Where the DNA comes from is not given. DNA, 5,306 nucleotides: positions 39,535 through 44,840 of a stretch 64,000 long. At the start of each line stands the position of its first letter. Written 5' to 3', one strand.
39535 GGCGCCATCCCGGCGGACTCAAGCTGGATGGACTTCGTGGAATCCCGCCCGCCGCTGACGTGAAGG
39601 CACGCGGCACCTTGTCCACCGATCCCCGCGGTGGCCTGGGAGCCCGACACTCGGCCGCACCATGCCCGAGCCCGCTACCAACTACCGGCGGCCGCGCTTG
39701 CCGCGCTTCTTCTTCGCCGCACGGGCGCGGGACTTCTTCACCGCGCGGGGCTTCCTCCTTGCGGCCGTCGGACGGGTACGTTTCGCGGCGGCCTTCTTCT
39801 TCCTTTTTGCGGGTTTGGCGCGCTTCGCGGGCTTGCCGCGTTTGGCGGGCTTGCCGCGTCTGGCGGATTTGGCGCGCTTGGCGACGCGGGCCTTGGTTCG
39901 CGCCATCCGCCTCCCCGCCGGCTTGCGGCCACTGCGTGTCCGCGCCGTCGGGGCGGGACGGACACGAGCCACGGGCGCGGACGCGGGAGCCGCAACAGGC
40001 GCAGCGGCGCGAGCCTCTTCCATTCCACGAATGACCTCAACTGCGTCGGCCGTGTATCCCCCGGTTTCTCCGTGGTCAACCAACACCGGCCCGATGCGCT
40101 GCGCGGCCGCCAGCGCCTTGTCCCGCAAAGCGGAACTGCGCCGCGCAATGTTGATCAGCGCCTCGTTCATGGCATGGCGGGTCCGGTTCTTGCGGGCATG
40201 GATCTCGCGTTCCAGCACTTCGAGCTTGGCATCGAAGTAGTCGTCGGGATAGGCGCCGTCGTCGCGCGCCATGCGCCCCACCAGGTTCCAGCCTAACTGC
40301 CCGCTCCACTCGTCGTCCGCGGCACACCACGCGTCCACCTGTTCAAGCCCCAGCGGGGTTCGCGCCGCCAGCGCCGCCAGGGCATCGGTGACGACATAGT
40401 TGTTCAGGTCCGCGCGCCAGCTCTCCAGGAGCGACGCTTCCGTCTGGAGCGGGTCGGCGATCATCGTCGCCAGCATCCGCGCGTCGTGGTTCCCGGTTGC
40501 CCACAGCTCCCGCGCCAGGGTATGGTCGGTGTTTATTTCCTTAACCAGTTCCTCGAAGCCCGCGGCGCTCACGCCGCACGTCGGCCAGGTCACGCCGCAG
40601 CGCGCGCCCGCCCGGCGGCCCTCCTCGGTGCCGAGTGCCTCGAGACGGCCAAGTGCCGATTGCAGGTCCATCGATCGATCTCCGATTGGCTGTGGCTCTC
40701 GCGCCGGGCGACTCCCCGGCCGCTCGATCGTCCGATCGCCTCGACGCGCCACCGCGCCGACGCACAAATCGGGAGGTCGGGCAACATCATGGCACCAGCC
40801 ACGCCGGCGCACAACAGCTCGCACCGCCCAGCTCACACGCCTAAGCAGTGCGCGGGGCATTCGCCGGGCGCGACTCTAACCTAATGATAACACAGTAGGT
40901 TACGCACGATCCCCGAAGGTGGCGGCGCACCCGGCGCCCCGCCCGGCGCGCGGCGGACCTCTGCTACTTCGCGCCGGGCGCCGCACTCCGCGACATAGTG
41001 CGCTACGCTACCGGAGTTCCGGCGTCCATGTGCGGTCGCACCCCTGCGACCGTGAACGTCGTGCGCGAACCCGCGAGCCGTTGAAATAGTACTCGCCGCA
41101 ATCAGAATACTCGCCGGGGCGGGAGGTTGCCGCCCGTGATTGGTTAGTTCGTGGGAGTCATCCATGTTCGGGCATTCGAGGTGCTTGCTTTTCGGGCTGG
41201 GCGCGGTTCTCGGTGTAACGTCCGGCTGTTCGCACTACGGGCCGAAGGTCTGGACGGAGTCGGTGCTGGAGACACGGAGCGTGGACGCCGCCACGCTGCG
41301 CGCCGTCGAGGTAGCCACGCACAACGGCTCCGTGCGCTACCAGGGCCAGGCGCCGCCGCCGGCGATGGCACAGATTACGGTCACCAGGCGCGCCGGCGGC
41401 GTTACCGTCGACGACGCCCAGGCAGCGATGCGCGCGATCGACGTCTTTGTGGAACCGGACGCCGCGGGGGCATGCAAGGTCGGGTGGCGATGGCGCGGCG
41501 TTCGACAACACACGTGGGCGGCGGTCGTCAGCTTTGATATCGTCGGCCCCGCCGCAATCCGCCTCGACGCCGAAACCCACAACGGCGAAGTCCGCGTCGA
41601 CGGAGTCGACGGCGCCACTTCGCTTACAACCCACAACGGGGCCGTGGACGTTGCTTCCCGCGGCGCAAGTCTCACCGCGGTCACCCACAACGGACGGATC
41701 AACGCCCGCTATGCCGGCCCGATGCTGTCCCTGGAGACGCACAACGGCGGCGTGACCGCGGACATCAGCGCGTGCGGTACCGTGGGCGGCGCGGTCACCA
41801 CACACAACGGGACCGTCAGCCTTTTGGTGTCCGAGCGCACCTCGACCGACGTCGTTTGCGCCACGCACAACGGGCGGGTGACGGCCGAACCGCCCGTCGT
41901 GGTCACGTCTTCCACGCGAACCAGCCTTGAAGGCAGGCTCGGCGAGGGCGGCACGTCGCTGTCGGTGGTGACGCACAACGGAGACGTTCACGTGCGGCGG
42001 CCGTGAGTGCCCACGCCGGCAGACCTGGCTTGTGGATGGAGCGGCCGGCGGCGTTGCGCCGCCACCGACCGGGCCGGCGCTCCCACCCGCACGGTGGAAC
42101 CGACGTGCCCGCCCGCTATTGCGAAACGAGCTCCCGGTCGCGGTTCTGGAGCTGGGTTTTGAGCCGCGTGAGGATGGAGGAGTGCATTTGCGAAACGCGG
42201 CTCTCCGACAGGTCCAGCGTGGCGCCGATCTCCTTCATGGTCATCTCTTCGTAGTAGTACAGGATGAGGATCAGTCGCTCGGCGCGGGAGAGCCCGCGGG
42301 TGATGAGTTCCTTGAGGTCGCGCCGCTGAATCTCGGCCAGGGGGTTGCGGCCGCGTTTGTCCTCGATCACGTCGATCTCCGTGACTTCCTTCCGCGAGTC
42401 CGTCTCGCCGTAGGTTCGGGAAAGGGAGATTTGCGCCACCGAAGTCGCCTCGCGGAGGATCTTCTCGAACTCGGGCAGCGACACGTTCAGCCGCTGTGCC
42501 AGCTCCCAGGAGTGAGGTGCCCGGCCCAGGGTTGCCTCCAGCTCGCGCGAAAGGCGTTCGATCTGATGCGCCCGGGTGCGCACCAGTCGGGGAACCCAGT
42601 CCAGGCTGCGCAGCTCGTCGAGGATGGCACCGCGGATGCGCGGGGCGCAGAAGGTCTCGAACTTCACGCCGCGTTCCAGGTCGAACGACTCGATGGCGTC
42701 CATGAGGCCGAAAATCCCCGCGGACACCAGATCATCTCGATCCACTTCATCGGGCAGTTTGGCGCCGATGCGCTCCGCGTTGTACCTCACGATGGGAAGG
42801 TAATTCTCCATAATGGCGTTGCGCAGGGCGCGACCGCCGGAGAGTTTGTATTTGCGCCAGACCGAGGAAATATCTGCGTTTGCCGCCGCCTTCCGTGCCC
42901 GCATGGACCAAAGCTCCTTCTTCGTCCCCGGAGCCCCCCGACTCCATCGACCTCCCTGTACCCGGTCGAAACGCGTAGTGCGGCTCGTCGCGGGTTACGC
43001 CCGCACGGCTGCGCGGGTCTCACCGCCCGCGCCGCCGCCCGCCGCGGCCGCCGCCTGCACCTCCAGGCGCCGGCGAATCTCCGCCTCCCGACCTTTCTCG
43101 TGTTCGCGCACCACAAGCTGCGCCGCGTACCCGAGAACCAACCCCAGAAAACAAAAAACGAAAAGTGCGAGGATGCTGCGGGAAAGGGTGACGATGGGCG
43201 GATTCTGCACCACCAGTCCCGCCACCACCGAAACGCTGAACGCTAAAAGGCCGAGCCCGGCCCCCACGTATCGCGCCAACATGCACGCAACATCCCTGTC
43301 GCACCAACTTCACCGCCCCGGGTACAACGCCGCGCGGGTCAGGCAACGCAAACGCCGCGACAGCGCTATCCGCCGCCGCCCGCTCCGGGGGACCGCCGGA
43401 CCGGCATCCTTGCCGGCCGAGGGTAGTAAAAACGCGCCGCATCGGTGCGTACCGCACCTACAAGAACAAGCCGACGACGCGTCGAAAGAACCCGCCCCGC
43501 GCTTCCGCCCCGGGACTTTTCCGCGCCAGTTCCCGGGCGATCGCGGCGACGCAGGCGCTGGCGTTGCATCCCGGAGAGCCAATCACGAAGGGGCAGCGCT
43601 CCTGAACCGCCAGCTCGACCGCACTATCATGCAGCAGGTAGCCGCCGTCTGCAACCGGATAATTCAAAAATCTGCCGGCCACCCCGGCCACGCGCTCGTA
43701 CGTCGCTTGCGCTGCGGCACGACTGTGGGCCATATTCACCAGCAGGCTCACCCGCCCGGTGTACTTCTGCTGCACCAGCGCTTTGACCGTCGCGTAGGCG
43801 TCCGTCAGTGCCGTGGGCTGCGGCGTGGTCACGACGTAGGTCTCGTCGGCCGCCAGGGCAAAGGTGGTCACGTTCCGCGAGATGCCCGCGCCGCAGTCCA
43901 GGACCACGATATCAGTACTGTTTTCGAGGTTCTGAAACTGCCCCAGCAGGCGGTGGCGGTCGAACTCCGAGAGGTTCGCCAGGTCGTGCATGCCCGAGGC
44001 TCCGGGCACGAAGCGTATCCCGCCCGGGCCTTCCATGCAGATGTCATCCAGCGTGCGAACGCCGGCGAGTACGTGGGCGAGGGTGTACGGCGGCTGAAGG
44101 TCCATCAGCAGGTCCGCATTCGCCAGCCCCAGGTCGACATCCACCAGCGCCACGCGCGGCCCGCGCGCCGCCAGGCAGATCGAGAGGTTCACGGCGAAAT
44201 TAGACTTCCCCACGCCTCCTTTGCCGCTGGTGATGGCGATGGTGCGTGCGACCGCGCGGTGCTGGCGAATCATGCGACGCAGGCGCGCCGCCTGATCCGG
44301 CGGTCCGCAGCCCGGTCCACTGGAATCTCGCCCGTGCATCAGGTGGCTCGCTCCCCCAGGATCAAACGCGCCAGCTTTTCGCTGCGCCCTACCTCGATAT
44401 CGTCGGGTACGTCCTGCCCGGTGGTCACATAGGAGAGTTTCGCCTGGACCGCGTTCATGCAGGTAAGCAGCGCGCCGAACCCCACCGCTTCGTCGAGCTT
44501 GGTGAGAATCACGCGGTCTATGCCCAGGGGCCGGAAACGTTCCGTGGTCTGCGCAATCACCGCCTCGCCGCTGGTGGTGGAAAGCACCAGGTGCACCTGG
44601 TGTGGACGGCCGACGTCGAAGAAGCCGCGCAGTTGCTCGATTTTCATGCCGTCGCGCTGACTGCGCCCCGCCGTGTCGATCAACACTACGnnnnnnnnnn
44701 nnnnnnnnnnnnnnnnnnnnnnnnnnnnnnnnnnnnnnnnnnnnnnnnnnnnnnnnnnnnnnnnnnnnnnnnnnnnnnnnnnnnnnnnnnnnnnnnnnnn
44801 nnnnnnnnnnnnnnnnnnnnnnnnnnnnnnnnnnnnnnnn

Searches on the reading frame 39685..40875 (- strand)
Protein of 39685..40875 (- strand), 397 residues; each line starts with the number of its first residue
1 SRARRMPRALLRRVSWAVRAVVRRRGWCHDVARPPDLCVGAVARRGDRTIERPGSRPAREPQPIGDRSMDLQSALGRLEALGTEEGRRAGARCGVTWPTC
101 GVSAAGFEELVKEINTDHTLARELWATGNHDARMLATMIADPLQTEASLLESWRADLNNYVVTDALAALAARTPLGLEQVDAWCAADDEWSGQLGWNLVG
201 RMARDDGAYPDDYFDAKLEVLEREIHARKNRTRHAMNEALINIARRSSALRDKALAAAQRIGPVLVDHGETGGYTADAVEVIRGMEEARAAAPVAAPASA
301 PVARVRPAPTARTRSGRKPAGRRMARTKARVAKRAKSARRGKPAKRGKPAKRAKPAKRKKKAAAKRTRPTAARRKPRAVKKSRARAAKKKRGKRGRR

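Call 30: search_protein_families(library=pfam, proteins=[window:39685-40875:-], max_evalue=0.001)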
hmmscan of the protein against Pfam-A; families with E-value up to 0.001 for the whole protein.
window:39685-40875:- (397 aa): 1 family
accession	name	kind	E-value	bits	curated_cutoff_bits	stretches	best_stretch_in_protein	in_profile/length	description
PF08713.17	DNA_alkylation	-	2.8e-18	66.8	21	1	78-258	5-197/213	DNA alkylation repair enzyme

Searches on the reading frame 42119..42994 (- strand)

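Call 30: search_protein_families(library=pfam, proteins=[window:42119-42994:-], max_evalue=0.001)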
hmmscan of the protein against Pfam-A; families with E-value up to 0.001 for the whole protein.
window:42119-42994:- (292 aa): 4 families
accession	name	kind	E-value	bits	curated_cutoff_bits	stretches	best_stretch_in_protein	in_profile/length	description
PF04545.22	Sigma70_r4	-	9.1e-15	54.4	24.1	1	234-279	4-49/50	Sigma-70, region 4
PF04542.20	Sigma70_r2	-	1e-14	54.5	24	1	62-133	2-70/71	Sigma-70 region 2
PF04539.22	Sigma70_r3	-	1.5e-08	35.1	25.3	1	144-213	5-69/78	Sigma-70 region 3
PF08281.18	Sigma70_r4_2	-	1.5e-06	28.2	25.7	1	234-271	10-47/54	Sigma-70, region 4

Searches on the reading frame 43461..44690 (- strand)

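Call 30: search_protein_families(library=pfam, proteins=[window:43461-44690:-], max_evalue=0.001)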
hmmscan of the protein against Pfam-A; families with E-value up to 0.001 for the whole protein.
window:43461-44690:- (410 aa): 6 families
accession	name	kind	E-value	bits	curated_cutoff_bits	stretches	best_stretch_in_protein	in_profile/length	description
PF10609.15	ParA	-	1e-15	58.3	27.1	1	147-191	2-46/246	NUBPL iron-transfer P-loop NTPase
PF13614.12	AAA_31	-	4e-14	53.4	27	1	149-296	2-155/177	AAA domain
PF01656.29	CbiA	-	1.2e-12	48.3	25.4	1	151-294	1-54/125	CobQ/CobB/MinD/ParA nucleotide binding domain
PF00142.24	Fer4_NifH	-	3.3e-07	30.5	25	1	151-321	3-181/271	4Fe-4S iron sulfur cluster binding proteins, NifH/frxC family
PF09140.17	MipZ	-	1.8e-06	27.9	20.7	1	150-282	2-123/262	ATPase MipZ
PF03308.22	MeaB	-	0.00088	18.8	23.1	0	133-186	18-70/273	Methylmalonyl Co-A mutase-associated GTPase MeaB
